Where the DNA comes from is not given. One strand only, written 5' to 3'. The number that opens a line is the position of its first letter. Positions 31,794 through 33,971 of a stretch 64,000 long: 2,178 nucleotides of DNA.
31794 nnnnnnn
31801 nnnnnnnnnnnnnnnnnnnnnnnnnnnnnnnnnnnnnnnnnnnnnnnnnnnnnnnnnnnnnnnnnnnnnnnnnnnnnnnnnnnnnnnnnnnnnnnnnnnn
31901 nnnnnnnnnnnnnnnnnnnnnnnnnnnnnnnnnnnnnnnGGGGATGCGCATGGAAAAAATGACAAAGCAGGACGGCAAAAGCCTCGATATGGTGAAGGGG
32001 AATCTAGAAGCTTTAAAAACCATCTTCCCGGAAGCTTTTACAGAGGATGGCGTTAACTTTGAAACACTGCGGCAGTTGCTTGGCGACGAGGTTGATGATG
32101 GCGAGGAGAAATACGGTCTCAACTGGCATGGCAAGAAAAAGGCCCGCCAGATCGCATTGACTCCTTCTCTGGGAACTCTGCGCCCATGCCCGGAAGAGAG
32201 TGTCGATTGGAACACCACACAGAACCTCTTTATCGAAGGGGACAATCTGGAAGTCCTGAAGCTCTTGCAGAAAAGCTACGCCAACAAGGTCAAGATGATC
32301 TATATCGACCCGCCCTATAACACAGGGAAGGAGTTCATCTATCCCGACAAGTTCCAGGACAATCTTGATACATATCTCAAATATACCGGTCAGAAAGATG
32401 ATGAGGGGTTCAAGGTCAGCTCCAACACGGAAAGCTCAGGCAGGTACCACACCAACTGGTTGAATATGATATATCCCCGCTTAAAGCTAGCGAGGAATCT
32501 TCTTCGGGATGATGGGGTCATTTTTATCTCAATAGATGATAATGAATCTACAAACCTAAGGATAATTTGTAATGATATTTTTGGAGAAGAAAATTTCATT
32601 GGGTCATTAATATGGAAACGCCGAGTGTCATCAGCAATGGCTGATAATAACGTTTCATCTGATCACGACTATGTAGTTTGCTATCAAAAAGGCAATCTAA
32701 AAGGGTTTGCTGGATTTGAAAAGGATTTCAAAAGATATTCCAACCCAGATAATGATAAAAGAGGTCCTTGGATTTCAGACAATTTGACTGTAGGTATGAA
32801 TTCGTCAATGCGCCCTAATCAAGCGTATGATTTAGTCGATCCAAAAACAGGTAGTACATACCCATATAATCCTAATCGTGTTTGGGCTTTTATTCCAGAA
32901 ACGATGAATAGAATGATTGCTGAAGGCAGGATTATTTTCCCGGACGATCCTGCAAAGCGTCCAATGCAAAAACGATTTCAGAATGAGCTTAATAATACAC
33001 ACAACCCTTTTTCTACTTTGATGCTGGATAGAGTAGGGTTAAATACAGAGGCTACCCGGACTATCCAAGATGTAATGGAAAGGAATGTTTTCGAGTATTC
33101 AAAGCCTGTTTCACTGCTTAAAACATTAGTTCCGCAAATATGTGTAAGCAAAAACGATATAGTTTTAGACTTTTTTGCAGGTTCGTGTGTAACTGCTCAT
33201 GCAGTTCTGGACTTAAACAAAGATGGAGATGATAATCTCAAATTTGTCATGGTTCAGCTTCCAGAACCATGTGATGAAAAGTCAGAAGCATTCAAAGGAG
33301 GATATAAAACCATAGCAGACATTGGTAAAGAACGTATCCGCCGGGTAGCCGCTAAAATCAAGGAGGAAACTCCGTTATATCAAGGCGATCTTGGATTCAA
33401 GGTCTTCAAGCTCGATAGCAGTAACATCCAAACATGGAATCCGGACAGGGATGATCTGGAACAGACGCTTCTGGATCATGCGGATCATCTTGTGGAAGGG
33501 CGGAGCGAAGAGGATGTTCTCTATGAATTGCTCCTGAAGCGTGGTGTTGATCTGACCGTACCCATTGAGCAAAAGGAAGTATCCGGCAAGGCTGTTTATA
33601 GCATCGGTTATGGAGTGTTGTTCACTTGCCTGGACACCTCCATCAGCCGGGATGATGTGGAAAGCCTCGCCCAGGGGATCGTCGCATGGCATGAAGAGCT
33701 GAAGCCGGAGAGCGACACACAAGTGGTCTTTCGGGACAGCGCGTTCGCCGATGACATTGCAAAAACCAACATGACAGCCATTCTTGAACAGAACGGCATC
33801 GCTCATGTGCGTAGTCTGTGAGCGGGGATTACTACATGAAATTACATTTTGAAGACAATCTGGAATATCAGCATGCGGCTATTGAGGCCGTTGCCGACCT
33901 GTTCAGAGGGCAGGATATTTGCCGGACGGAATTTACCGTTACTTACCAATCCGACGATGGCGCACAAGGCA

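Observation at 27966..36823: Type III R-M (Mod+Res) is augmented by an SNF2 helicase with a degenerate PLD-like N-domain and a DUF4391-like protein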

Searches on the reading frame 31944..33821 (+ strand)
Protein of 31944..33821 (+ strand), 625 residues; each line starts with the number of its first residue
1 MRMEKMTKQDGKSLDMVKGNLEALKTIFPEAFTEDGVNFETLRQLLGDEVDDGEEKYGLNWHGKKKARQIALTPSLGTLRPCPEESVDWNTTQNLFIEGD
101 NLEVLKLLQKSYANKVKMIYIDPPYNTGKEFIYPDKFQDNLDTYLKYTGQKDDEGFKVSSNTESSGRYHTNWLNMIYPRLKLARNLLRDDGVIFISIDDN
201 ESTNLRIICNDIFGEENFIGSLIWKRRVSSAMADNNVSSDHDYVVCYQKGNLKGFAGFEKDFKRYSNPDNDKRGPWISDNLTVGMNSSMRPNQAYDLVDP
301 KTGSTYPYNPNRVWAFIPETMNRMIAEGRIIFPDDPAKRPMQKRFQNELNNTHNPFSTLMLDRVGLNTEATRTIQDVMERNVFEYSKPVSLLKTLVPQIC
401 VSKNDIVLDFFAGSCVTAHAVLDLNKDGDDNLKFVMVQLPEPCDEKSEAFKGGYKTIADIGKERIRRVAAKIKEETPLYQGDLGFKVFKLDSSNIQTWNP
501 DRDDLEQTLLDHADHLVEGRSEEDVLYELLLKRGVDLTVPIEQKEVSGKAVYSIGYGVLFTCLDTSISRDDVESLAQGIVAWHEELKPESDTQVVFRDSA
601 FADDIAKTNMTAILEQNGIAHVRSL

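Call 3: search_protein_families(library=pfam, proteins=[window:31944-33821:+], max_evalue=0.01)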
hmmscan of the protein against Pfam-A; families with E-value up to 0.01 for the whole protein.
window:31944-33821:+ (625 aa): 3 families
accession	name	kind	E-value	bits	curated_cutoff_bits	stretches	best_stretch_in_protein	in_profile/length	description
PF01555.25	N6_N4_Mtase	-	3.7e-33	115.8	26.7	1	116-427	1-205/221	DNA methylase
PF03602.21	Cons_hypoth95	-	0.002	18.3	24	0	106-129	103-127/182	Conserved hypothetical protein 95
PF02086.21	MethyltransfD12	-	0.0043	17.2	22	0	112-143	172-207/253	D12 class N6 adenine-specific DNA methyltransferase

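Call 4: search_protein_families(library=padloc, proteins=[window:31944-33821:+], max_evalue=0.001)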
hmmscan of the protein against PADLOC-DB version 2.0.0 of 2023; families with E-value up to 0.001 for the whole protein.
window:31944-33821:+ (625 aa): 28 families (the best 25 are shown)
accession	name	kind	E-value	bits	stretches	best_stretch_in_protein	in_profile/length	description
PDLC03634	MTase_III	-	5.5e-226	750.2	1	6-624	2-620/621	Type III methyltransferase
PDLC03641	MTase_III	-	1.4e-121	405.2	1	18-506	16-512/657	Type III methyltransferase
PDLC03637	MTase_III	-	1.6e-120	401.2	1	5-493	35-507/513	Type III methyltransferase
PDLC03644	MTase_III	-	1.1e-86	289.7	1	59-445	4-387/542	Type III methyltransferase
PDLC03639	MTase_III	-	3.3e-61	205.4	2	55-320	46-291/639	Type III methyltransferase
PDLC03640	MTase_III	-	4.8e-61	204.9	2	90-247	40-196/654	Type III methyltransferase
PDLC03642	MTase_III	-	2e-56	189.8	1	52-438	39-396/528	Type III methyltransferase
PDLC03636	MTase_III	-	1.7e-50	170.4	2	168-443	92-397/575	Type III methyltransferase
PDLC03643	MTase_III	-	9.4e-43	145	1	176-476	1-315/465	Type III methyltransferase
PDLC03635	MTase_III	-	7.3e-39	132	3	169-257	265-357/708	Type III methyltransferase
PDLC03646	MTase_III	-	3.9e-34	115.7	3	293-441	678-826/1057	Type III methyltransferase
PDLC03638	MTase_III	-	2.4e-33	113.5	2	169-419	428-651/816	Type III methyltransferase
PDLC03278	MTase_II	-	1.8e-31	107.9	2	159-256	34-126/390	Type II methyltransferase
PDLC03354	MTase_II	-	2.6e-29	100.5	1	92-426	59-363/425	Type II methyltransferase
PDLC03300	MTase_II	-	6.6e-23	79.2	1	91-250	9-163/302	Type II methyltransferase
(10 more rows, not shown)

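Call 8: search_protein_families(library=ncbifam, proteins=[window:31944-33821:+], max_evalue=0.001)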
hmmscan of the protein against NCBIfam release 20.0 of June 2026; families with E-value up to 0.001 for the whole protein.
window:31944-33821:+ (625 aa): 1 family
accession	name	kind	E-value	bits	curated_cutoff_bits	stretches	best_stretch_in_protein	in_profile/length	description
NF008572.0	PRK11524.1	equivalog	4.4e-10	39.2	292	1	90-158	11-75/294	adenine-specific DNA-methyltransferase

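Call 60: search_solved_structures(query=window:31944-33818:+, max_evalue=0.001)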
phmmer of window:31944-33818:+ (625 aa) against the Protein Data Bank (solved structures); distinct sequences matched with E-value up to 0.001: 3.
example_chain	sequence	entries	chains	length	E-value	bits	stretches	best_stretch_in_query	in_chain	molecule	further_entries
6k0w_B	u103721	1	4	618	7.8e-88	298.4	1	24-503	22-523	Adenine specific DNA methyltransferase (Mod)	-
4zcf_A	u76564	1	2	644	3.7e-78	266.4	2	20-251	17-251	Restriction endonuclease EcoP15I, modification subunit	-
7dsu_A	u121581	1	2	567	2.1e-30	108.7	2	88-249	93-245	Mbo45V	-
